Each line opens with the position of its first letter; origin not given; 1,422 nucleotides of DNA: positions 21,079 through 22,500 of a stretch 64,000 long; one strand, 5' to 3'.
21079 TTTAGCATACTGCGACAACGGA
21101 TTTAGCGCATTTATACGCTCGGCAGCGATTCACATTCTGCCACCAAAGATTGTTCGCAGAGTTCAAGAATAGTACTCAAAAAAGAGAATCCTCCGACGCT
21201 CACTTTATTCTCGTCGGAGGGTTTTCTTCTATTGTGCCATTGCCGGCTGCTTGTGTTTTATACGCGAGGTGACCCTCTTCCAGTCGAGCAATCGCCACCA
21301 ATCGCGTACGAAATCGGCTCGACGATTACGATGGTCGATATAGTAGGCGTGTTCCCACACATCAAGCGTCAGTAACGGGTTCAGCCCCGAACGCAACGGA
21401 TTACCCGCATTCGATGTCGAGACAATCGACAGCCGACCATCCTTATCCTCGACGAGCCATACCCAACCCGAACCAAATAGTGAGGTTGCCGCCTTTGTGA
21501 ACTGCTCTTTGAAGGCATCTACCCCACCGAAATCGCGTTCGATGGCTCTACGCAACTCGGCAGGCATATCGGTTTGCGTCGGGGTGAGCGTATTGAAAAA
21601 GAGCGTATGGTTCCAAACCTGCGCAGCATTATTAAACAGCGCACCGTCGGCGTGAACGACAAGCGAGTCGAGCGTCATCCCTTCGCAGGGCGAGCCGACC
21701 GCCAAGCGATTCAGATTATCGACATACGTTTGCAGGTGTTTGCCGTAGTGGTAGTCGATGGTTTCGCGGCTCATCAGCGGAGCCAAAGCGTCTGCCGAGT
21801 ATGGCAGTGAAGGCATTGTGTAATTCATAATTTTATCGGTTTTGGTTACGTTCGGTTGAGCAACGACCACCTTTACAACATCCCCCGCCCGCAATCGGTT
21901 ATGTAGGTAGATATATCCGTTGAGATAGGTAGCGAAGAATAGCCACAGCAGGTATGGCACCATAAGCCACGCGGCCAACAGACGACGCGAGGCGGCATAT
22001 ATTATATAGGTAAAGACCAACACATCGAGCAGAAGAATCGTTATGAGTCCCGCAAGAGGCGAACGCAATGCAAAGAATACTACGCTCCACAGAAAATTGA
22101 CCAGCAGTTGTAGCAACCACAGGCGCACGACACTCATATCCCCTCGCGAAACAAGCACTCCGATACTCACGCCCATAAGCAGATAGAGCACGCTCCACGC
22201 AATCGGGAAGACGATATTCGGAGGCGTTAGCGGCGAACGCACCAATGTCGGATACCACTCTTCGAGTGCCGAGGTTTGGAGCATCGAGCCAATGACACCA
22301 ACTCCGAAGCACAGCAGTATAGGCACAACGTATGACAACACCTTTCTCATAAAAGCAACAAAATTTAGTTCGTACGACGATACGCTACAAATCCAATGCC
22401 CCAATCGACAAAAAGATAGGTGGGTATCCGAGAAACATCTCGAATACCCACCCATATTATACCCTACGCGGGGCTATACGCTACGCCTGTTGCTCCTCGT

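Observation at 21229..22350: In-frame TspO-superoxide dismutase fusion with a possible internal start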

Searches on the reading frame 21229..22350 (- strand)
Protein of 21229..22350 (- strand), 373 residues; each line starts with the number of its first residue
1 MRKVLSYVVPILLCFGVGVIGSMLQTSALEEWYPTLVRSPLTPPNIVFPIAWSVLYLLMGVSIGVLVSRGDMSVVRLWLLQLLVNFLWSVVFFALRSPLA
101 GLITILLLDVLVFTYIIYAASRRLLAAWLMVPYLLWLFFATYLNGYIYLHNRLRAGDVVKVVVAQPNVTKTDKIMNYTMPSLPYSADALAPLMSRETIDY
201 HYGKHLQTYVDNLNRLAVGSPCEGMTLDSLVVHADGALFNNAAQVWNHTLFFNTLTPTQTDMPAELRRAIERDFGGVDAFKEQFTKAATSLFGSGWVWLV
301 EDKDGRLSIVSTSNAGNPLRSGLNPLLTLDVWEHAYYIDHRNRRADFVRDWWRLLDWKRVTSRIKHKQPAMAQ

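Call 4: search_protein_families(library=pfam, proteins=[window:21229-22350:-], max_evalue=0.01)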
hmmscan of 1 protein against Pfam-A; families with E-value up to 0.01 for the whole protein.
window:21229-22350:- (373 aa): 3 families
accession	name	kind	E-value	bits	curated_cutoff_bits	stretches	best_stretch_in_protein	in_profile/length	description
PF02777.23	Sod_Fe_C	-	7.6e-39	132.3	20.9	1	264-363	3-102/102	Iron/manganese superoxide dismutases, C-terminal domain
PF03073.20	TspO_MBR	-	1.3e-37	129.2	24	1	11-149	2-145/145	TspO/MBR family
PF00081.27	Sod_Fe_N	-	9.5e-25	87.3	27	1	176-255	1-81/82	Iron/manganese superoxide dismutases, alpha-hairpin domain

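Call 5: search_protein_families(library=ncbifam, proteins=[window:21229-22350:-], max_evalue=0.01)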
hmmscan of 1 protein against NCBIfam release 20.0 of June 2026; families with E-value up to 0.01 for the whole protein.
window:21229-22350:- (373 aa): 4 families
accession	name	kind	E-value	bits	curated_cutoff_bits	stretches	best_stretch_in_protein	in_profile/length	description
NF007832.0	PRK10543.1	equivalog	1.3e-69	233.6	348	1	175-362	1-189/193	superoxide dismutase [Fe]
NF008177.0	PRK10925.1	equivalog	3.2e-50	170.8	363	1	175-367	1-205/206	superoxide dismutase [Mn]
NF041312.1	Superox_dis_Halo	equivalog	5.7e-28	98.3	300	1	179-365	2-189/196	superoxide dismutase [Mn]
NF047825.1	T-richsensTspOAlph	equivalog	3.6e-25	89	180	1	6-152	5-149/152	tryptophan-rich sensory protein TspO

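Call 6: find_homologous_proteins(query=window:21229-22350:-, max_evalue=1e-10)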
Query window:21229-22350:- (373 aa): 6439 proteins with E <= 1e-10 among 8000 candidates; the best 120 are listed.
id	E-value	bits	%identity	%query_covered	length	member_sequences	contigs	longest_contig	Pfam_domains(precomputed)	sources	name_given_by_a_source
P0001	8.0e-246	833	99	100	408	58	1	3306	PF00081.28,PF02777.24,PF03073.21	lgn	-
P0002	1.4e-203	694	82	98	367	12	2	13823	PF00081.28,PF02777.24,PF03073.21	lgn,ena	-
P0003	9.1e-189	645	77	98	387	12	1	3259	PF00081.28,PF02777.24,PF03073.21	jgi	jgi:Fe-Mn family superoxide dismutase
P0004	8.6e-183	626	73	98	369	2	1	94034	PF00081.28,PF02777.24,PF03073.21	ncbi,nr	ncbi:MAG: tryptophan-rich sensory protein [Alistipes sp.]|nr:tryptophan-rich sensory protein [Alisti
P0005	9.6e-183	626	73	98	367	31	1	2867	PF00081.28,PF02777.24,PF03073.21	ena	-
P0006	2.9e-180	617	72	98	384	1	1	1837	PF00081.28,PF02777.24,PF03073.21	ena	-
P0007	6.8e-179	613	71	98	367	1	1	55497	PF00081.28,PF02777.24,PF03073.21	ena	-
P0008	2.1e-168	578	68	97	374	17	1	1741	PF00081.28,PF02777.24,PF03073.21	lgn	-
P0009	3.7e-168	578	68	97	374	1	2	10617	PF00081.28,PF02777.24,PF03073.21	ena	-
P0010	1.0e-167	576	67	97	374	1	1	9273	PF00081.28,PF02777.24,PF03073.21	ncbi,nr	ncbi:MAG: tryptophan-rich sensory protein [Alistipes sp.]|nr:tryptophan-rich sensory protein [Alisti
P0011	7.5e-167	573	67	97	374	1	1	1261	PF00081.28,PF02777.24,PF03073.21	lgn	-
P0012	1.9e-166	572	67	98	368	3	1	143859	PF00081.28,PF02777.24,PF03073.21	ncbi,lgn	-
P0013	1.9e-165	569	64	98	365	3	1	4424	PF00081.28,PF02777.24,PF03073.21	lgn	-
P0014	1.7e-163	562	67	99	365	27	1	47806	PF00081.28,PF02777.24,PF03073.21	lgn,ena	-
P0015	1.8e-161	556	65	100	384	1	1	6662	PF00081.28,PF02777.24,PF03073.21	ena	-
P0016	3.4e-161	555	65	99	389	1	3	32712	PF00081.28,PF02777.24,PF03073.21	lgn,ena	-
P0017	6.8e-160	550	63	98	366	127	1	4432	PF00081.28,PF02777.24,PF03073.21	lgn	-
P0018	1.8e-159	549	64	99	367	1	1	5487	PF00081.28,PF02777.24,PF03073.21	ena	-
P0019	2.8e-158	545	65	98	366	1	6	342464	PF00081.28,PF02777.24,PF03073.21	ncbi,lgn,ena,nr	ncbi:MAG: tryptophan-rich sensory protein [Alistipes sp.]|nr:tryptophan-rich sensory protein [Alisti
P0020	7.3e-158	544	63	98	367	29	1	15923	PF00081.28,PF02777.24,PF03073.21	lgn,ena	-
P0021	1.0e-156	540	64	98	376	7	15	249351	PF00081.28,PF02777.24,PF03073.21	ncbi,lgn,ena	-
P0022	1.4e-156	539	61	98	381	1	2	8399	PF00081.28,PF02777.24,PF03073.21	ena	-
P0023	4.0e-156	538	62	98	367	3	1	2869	PF00081.28,PF02777.24,PF03073.21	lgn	-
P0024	2.0e-155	536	62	98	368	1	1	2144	PF00081.28,PF02777.24,PF03073.21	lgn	-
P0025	2.6e-155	535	63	98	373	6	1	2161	PF00081.28,PF02777.24,PF03073.21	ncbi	-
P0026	5.1e-155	534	63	98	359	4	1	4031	PF00081.28,PF02777.24,PF03073.21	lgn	-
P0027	6.8e-155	534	62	98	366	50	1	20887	PF00081.28,PF02777.24,PF03073.21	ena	-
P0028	8.5e-155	534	61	98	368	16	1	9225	PF00081.28,PF02777.24,PF03073.21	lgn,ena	-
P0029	3.4e-154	532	60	98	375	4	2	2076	PF00081.28,PF02777.24,PF03073.21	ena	-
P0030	4.3e-154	531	61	98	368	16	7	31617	PF00081.28,PF02777.24,PF03073.21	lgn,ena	-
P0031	6.5e-154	531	63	98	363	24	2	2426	PF00081.28,PF02777.24,PF03073.21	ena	-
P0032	7.0e-154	531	63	98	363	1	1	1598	PF00081.28,PF02777.24,PF03073.21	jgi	-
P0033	1.5e-153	529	61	99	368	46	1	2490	PF00081.28,PF02777.24,PF03073.21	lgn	-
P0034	1.6e-153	529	60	98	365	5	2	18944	PF00081.28,PF02777.24,PF03073.21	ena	-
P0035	1.8e-153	529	63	98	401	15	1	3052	PF00081.28,PF02777.24,PF03073.21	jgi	jgi:Fe-Mn family superoxide dismutase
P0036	6.2e-153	527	61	98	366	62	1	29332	PF00081.28,PF02777.24,PF03073.21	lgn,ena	-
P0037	2.8e-152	525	63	98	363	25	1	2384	PF00081.28,PF02777.24,PF03073.21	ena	-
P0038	2.9e-152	525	61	98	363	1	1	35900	PF00081.28,PF02777.24,PF03073.21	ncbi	-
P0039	4.8e-152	525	61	98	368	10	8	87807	PF00081.28,PF02777.24,PF03073.21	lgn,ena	-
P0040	4.9e-152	525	63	98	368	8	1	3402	PF00081.28,PF02777.24,PF03073.21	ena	-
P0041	1.4e-151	523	60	98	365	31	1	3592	PF00081.28,PF02777.24,PF03073.21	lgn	-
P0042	1.1e-150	520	61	98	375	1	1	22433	PF00081.28,PF02777.24,PF03073.21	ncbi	-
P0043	1.8e-150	519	61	99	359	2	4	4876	PF00081.28,PF02777.24,PF03073.21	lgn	-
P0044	1.9e-150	519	60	98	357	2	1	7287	PF00081.28,PF02777.24,PF03073.21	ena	-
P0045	1.2e-149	517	59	98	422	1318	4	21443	PF00081.28,PF02777.24,PF00301.26,PF03073.21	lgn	-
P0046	1.6e-149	516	60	98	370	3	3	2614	PF00081.28,PF02777.24,PF03073.21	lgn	-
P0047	3.1e-149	515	61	98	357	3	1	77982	PF00081.28,PF02777.24,PF03073.21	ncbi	-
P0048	3.8e-149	515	61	97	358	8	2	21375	PF00081.28,PF02777.24,PF03073.21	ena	-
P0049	1.1e-148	513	60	98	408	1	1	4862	PF00081.28,PF02777.24,PF03073.21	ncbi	-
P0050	1.3e-148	513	60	98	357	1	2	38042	PF00081.28,PF02777.24,PF03073.21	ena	-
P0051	4.3e-148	512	61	98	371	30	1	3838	PF00081.28,PF02777.24,PF03073.21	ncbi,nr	ncbi:MAG: tryptophan-rich sensory protein [Alistipes sp.]|nr:tryptophan-rich sensory protein [Alisti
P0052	6.0e-148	511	60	97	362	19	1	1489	PF00081.28,PF02777.24,PF03073.21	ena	-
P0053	3.9e-147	508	62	97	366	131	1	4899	PF00081.28,PF02777.24,PF03073.21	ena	-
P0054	7.8e-147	507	58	98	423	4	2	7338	PF00081.28,PF02777.24,PF00301.26,PF03073.21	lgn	-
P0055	8.0e-147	507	58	99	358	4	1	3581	PF00081.28,PF02777.24,PF03073.21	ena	-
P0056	9.2e-147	507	58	98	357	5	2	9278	PF00081.28,PF02777.24,PF03073.21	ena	-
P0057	1.4e-146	507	58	98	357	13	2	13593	PF00081.28,PF02777.24,PF03073.21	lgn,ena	-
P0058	3.7e-146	505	60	96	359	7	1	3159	PF00081.28,PF02777.24,PF03073.21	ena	-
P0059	3.9e-146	505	59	98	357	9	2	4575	PF00081.28,PF02777.24,PF03073.21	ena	-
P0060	4.3e-146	505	60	98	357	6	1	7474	PF00081.28,PF02777.24,PF03073.21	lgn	-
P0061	7.2e-146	504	58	98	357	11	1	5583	PF00081.28,PF02777.24,PF03073.21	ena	-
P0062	8.1e-146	504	60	97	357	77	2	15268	PF00081.28,PF02777.24,PF03073.21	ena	-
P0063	1.1e-145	504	59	97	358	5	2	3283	PF00081.28,PF02777.24,PF03073.21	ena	-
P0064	1.6e-145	503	61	97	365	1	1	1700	PF00081.28,PF02777.24,PF03073.21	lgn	-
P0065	1.9e-145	503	58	97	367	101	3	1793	PF00081.28,PF02777.24,PF03073.21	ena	-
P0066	2.8e-145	502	59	98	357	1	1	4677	PF00081.28,PF02777.24,PF03073.21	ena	-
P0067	5.6e-145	501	58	99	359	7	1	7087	PF00081.28,PF02777.24,PF03073.21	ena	-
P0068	6.3e-145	501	59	99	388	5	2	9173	PF00081.28,PF02777.24,PF03073.21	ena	-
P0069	6.4e-145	501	59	98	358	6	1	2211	PF00081.28,PF02777.24,PF03073.21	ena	-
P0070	8.2e-145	501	59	98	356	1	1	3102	PF00081.28,PF02777.24,PF03073.21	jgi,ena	-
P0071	9.5e-145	501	58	99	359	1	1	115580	PF00081.28,PF02777.24,PF03073.21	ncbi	-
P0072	1.2e-144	500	58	99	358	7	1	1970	PF00081.28,PF02777.24,PF03073.21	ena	-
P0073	1.2e-144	500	58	98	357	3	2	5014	PF00081.28,PF02777.24,PF03073.21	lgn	-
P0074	1.9e-144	500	57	99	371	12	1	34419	PF00081.28,PF02777.24,PF03073.21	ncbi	-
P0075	2.0e-144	499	58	98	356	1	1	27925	PF00081.28,PF02777.24,PF03073.21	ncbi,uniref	uniref:Fe-Mn family superoxide dismutase n=1 Tax=Alistipes sp. TaxID=1872444 RepID=UPI0040575F34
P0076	2.2e-144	499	58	98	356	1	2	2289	PF00081.28,PF02777.24,PF03073.21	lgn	-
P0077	2.4e-144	499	58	98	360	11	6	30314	PF00081.28,PF02777.24,PF03073.21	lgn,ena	-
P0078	2.6e-144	499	58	98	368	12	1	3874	PF00081.28,PF02777.24,PF03073.21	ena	-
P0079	3.0e-144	499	59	99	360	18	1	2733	PF00081.28,PF02777.24,PF03073.21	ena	-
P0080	6.9e-144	498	58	98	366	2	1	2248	PF00081.28,PF02777.24,PF03073.21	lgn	-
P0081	1.2e-143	497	60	98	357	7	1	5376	PF00081.28,PF02777.24,PF03073.21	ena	-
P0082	1.6e-143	496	58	98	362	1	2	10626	PF00081.28,PF02777.24,PF03073.21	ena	-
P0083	3.5e-143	495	59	98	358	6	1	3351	PF00081.28,PF02777.24,PF03073.21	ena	-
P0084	6.1e-143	495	59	98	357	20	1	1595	PF00081.28,PF02777.24,PF03073.21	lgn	-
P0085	7.1e-143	494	58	98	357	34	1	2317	PF00081.28,PF02777.24,PF03073.21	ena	-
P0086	1.0e-142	494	58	97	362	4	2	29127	PF00081.28,PF02777.24,PF03073.21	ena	-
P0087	1.1e-142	494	60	98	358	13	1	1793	PF00081.28,PF02777.24,PF03073.21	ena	-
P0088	1.2e-142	494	58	97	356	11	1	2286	PF00081.28,PF02777.24,PF03073.21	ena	-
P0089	1.8e-142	493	58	99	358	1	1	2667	PF00081.28,PF02777.24,PF03073.21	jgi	jgi:Fe-Mn family superoxide dismutase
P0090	2.2e-142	493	59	97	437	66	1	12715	PF00081.28,PF02777.24,PF00301.26,PF03073.21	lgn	-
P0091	3.5e-142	492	60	92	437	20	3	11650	PF00081.28,PF02777.24,PF00301.26,PF03073.21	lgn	-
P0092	8.6e-142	491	58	97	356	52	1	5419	PF00081.28,PF02777.24,PF03073.21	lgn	-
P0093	3.5e-141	489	58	99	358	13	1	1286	PF00081.28,PF02777.24,PF03073.21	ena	-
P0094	4.0e-141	489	58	97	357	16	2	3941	PF00081.28,PF02777.24,PF03073.21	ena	-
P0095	4.4e-141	488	57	98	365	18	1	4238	PF00081.28,PF02777.24,PF03073.21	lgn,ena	-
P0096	5.3e-141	488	56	98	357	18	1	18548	PF00081.28,PF02777.24,PF03073.21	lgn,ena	-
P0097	7.1e-141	488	59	98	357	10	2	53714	PF00081.28,PF02777.24,PF03073.21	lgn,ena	-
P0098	1.6e-140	487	58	98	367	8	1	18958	PF00081.28,PF02777.24,PF03073.21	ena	-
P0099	3.3e-140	486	56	98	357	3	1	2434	PF00081.28,PF02777.24,PF03073.21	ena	-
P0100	1.1e-139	484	58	97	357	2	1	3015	PF00081.28,PF02777.24,PF03073.21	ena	-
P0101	1.1e-139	484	56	97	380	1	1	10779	PF00081.28,PF02777.24,PF03073.21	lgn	-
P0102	4.0e-139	482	57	98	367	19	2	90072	PF00081.28,PF02777.24,PF03073.21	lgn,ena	-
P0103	8.6e-139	481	60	97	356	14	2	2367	PF00081.28,PF02777.24,PF03073.21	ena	-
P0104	1.2e-138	480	59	98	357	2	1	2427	PF00081.28,PF02777.24,PF03073.21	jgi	jgi:Fe-Mn family superoxide dismutase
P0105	1.8e-138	480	57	98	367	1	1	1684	PF00081.28,PF02777.24,PF03073.21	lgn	-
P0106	4.8e-138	478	58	99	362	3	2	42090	PF00081.28,PF02777.24,PF03073.21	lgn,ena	-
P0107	1.5e-137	477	59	97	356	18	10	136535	PF00081.28,PF02777.24,PF03073.21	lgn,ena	-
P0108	1.7e-137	477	57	98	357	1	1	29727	PF00081.28,PF02777.24,PF03073.21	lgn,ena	-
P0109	1.8e-137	477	56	98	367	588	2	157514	PF00081.28,PF02777.24,PF03073.21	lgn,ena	-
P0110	4.0e-137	475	56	98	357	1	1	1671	PF00081.28,PF02777.24,PF03073.21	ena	-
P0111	4.3e-137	475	56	98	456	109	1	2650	PF00081.28,PF02777.24,PF03073.21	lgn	-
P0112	1.5e-136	473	57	96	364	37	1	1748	PF00081.28,PF02777.24,PF03073.21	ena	-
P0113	3.4e-136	472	56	98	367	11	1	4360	PF00081.28,PF02777.24,PF03073.21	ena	-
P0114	6.7e-136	471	54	97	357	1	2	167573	PF00081.28,PF02777.24,PF03073.21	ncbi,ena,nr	ncbi:MAG: tryptophan-rich sensory protein [Alistipes sp.]|nr:tryptophan-rich sensory protein [Alisti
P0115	2.2e-135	470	56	98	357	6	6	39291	PF00081.28,PF02777.24,PF03073.21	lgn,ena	-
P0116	2.7e-135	469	56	98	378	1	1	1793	PF00081.28,PF02777.24,PF03073.21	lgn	-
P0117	2.3e-132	460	56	98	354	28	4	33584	PF00081.28,PF02777.24,PF03073.21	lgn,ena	-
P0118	4.6e-132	459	58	94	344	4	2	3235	PF00081.28,PF02777.24,PF03073.21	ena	-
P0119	1.3e-130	454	56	98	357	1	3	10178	PF00081.28,PF02777.24,PF03073.21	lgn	-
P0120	6.7e-130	452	54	97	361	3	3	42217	PF00081.28,PF02777.24,PF03073.21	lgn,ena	-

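Call 19: list_cluster_members(proteins=[P0001, P0002, P0045, P0109, P0017, P0053, P0065, P0062, P0036, P0117])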
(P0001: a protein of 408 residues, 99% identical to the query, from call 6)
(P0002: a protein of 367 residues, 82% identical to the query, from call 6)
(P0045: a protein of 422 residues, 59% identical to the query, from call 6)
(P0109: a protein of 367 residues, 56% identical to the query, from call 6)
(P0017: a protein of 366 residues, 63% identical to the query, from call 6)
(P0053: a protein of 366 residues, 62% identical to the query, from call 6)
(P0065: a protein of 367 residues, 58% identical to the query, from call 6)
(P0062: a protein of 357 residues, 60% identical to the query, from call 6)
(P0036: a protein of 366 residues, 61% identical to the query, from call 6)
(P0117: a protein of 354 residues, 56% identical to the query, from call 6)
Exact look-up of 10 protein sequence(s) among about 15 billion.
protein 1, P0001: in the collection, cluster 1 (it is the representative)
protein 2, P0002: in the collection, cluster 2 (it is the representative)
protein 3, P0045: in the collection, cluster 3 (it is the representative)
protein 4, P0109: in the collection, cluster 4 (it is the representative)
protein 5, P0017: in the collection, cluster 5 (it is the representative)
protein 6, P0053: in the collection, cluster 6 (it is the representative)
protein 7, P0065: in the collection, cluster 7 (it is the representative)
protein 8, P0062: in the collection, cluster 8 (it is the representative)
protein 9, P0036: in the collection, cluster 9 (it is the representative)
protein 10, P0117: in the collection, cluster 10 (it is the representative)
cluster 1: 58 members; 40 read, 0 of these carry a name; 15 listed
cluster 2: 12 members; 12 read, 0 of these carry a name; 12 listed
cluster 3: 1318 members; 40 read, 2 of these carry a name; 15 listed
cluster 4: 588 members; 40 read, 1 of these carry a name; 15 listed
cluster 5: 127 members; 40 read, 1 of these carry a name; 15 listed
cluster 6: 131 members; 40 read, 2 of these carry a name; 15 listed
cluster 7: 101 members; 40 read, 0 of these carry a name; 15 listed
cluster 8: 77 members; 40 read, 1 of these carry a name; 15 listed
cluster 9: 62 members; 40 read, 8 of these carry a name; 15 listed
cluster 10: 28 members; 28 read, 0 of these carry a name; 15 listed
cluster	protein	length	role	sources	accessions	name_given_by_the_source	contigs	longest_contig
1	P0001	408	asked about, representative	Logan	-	-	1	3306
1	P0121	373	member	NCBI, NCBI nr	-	-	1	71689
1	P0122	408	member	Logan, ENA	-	-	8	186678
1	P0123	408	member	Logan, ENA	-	-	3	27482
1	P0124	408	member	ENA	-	-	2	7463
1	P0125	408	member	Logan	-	-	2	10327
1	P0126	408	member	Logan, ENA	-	-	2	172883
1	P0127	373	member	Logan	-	-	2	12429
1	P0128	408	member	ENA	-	-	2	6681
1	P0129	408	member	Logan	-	-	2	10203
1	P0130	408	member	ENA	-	-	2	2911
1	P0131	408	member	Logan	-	-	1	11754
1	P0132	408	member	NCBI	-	-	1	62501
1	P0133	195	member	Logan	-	-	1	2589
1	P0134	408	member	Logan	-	-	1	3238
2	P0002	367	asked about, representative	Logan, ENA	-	-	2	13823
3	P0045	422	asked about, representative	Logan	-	-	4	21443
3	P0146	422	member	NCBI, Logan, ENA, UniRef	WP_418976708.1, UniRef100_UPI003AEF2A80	rubredoxin [Alistipes putredinis] | rubredoxin n=1 Tax=Alistipes putredinis TaxID=28117 RepID=UPI003AEF2A80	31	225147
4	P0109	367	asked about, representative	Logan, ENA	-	-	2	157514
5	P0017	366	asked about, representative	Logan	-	-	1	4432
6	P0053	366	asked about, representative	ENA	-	-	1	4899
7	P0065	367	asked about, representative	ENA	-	-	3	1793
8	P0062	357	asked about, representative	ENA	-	-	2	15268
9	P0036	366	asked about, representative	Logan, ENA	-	-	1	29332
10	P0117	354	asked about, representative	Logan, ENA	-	-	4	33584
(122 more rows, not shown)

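Call 35: search_solved_structures(query=window:21229-22350:-, max_evalue=0.00001, show_alignments=2)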
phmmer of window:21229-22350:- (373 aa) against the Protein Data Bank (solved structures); distinct sequences matched with E-value up to 0.00001: 170 (the best 60 are shown).
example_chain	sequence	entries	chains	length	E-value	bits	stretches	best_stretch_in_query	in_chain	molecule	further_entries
1ues_A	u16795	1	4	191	2.8e-68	234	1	176-363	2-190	superoxide dismutase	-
8avm_A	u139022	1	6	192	3.4e-68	233.7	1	177-363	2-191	Superoxide dismutase [Fe]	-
3h1s_A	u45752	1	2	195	1.4e-67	231.6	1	174-362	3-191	Superoxide dismutase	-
8avl_A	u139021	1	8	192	2.4e-67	230.9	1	177-363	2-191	Superoxide dismutase [Fe]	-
1qnn_A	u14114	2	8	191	2.6e-67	230.8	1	176-363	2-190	SUPEROXIDE DISMUTASE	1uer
1isa_A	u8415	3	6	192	3.6e-66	227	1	177-362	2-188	IRON(II) SUPEROXIDE DISMUTASE | IRON(III) SUPEROXIDE DISMUTASE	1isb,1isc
2bkb_A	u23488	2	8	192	9.5e-66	225.6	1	177-362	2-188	SUPEROXIDE DISMUTASE [FE]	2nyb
1za5_A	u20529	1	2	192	1.9e-65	224.6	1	177-362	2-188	Superoxide dismutase [Fe]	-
1dt0_A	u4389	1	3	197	9.4e-61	209.2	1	177-365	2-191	SUPEROXIDE DISMUTASE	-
3sdp_A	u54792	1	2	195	2.6e-60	207.7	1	177-361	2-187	IRON SUPEROXIDE DISMUTASE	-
3tqj_A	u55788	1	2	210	4.9e-60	206.8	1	176-366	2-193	Superoxide dismutase [Fe]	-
2w7w_A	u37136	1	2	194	5e-59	203.5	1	175-362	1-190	SUPEROXIDE DISMUTASE [FE]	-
9twc_A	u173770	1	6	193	1.7e-58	201.7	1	175-364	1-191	Superoxide dismutase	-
3lio_A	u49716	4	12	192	1.5e-57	198.6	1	177-359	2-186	iron superoxide dismutase | Superoxide dismutase [Fe]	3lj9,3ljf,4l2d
2cw2_A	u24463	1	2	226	1.8e-57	198.4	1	177-364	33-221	superoxide dismutase 1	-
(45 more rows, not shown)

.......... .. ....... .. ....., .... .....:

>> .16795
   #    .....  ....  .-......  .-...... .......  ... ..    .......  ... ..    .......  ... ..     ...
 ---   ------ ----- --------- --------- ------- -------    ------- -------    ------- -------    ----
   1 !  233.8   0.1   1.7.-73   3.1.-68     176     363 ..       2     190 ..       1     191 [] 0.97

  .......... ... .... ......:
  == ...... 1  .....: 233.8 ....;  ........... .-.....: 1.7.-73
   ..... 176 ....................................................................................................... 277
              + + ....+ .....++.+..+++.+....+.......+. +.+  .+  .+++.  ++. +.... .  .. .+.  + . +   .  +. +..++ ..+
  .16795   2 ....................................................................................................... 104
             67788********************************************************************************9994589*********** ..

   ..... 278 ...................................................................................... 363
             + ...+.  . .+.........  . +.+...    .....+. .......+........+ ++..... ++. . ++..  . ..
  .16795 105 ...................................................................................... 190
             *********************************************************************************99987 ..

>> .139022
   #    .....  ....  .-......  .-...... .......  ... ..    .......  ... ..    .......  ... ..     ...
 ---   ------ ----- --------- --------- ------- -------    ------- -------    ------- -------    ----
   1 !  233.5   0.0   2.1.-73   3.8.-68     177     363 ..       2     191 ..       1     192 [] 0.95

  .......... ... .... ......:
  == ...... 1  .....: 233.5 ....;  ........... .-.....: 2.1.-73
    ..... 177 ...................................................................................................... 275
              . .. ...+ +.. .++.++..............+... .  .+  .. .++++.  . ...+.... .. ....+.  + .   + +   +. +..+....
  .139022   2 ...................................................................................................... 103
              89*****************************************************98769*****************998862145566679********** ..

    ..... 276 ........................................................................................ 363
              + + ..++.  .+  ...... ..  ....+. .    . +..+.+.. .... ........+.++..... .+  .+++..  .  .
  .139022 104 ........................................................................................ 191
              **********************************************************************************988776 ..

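Call 45: predict_structure(alignment_id=A2)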
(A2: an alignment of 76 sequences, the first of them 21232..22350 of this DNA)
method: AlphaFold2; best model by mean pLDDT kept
length: 373 residues; sequences in the alignment: 76
mean_pLDDT: 89.4   pTM: 0.58
mean pLDDT of the five models: 89.4, 89.3, 88.7, 87.7, 87.2
residues with pLDDT >= 90: 278; 70-90: 62; 50-70: 12; < 50: 21
segments of 3 or more residues with pLDDT < 50: 153-172
pLDDT, mean of each block of 10 residues (from residue 1): 94 96 83 81 90 97 97 97 96 90 98 98 97 98 94 42 37 71 94 94 92 90 93 92 97 96 97 98 94 89 96 92 96 77 91 98 86 51
secondary structure, 60 per line:
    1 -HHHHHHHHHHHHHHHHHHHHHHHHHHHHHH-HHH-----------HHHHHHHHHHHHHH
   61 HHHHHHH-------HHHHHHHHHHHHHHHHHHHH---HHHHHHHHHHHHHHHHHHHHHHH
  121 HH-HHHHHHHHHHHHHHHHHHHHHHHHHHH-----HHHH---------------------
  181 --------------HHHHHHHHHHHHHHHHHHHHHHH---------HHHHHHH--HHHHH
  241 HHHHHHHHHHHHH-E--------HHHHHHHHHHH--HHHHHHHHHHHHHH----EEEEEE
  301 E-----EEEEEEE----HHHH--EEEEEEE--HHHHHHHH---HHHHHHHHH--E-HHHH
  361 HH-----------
elements in order: H2-31 H47-67 H75-94 H98-122 H124-150 H156-159 H195-217 H227-233 H236-253 H264-274 H277-290 E295-301 E307-313 H318-321 E324-330 H333-340 H344-352 H357-362
